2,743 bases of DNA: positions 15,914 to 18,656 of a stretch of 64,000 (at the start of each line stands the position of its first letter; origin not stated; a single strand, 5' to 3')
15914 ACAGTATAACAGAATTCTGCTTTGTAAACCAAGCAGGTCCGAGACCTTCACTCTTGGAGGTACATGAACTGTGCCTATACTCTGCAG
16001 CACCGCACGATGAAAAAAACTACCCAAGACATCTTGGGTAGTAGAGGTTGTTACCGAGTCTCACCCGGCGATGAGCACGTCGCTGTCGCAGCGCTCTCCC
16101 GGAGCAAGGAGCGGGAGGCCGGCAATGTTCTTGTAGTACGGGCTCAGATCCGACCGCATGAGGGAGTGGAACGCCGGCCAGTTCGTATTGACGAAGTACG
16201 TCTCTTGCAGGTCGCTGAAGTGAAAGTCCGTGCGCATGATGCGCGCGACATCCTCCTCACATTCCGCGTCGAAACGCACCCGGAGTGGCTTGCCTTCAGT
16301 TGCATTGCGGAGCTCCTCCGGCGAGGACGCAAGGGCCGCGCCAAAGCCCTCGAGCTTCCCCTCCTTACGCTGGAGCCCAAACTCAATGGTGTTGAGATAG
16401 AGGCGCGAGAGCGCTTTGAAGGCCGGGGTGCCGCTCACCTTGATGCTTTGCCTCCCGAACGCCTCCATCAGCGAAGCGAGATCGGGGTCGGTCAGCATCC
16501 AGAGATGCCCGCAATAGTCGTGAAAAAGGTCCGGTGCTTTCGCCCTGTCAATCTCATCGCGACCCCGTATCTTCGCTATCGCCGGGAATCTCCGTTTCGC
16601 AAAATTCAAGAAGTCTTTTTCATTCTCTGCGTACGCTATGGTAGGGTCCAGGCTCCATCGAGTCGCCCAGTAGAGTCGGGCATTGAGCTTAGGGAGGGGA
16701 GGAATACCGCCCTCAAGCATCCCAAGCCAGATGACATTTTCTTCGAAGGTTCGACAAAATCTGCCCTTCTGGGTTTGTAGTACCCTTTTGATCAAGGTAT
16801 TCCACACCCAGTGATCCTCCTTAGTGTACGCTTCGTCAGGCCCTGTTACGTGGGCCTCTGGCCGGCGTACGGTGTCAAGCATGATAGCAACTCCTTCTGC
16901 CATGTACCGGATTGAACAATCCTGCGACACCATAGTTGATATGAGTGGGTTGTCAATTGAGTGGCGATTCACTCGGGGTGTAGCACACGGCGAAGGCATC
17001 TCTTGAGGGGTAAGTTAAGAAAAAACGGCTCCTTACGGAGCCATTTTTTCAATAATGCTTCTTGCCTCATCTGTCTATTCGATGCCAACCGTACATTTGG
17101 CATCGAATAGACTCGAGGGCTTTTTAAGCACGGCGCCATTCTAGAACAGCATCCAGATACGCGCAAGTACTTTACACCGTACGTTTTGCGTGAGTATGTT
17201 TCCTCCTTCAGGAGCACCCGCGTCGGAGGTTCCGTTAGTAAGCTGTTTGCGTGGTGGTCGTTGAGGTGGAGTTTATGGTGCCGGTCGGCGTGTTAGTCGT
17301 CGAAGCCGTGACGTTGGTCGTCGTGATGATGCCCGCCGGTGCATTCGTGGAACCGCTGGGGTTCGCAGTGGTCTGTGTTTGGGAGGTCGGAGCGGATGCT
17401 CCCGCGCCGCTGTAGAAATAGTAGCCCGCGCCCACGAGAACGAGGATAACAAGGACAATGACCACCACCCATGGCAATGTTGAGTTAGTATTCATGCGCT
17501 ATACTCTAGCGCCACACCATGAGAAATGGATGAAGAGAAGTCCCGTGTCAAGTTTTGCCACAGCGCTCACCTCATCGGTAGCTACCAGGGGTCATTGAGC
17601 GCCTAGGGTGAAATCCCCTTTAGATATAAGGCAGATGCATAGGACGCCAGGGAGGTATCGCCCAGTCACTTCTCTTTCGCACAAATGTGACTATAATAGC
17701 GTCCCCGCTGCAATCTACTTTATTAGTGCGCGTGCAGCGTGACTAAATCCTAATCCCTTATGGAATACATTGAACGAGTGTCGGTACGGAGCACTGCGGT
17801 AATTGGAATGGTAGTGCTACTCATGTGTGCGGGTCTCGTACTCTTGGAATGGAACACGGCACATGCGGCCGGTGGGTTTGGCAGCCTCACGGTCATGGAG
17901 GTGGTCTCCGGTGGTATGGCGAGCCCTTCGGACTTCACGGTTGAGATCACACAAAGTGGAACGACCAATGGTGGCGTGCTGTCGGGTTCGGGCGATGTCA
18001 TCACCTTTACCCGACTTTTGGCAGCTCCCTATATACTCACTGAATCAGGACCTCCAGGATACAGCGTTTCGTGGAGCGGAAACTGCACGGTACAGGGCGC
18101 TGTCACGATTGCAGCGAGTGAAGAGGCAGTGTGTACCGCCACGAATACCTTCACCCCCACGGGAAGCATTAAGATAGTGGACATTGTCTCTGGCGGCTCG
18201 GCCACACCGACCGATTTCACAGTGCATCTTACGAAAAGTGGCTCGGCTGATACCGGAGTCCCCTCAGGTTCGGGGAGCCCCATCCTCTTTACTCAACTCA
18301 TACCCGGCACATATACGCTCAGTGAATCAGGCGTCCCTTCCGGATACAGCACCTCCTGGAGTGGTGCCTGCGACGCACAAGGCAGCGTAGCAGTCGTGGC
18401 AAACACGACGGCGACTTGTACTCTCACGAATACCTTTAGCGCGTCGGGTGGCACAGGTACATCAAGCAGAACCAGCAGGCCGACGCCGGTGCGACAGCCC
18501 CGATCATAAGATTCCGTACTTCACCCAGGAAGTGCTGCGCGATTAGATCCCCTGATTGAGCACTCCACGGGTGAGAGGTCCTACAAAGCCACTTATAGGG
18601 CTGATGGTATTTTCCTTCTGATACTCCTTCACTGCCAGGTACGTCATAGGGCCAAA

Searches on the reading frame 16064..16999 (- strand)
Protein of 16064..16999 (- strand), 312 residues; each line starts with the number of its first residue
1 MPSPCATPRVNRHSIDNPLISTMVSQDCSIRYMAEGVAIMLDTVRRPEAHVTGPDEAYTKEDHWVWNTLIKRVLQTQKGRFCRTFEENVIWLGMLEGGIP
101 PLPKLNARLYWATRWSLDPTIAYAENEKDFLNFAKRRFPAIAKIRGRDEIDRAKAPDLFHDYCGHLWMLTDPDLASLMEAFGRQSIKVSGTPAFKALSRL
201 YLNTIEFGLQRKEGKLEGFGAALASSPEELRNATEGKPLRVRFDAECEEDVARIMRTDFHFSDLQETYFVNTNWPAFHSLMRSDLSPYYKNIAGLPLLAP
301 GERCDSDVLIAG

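Call 11: search_protein_families(library=pfam, proteins=[window:16064-16999:-], max_evalue=0.001)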
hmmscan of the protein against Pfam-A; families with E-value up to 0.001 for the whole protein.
window:16064-16999:- (312 aa): 1 family
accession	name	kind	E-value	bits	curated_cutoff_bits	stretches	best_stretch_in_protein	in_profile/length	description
PF00351.26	Biopterin_H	-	2.2e-24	86.6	22.7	1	56-282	59-282/331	Biopterin-dependent aromatic amino acid hydroxylase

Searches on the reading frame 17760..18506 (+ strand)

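Call 71: search_protein_families(library=pfam, proteins=[window:17760-18506:+], max_evalue=0.0001)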
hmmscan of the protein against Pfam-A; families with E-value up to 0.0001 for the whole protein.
window:17760-18506:+ (249 aa): 2 families
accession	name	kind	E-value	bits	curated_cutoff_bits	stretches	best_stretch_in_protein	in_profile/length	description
PF19403.5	SpaA_2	-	1.1e-13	52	25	2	137-222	9-96/96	Prealbumin-like fold domain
PF17802.7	SpaA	-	1.1e-05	25.9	23.1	0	169-199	39-68/91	Prealbumin-like fold domain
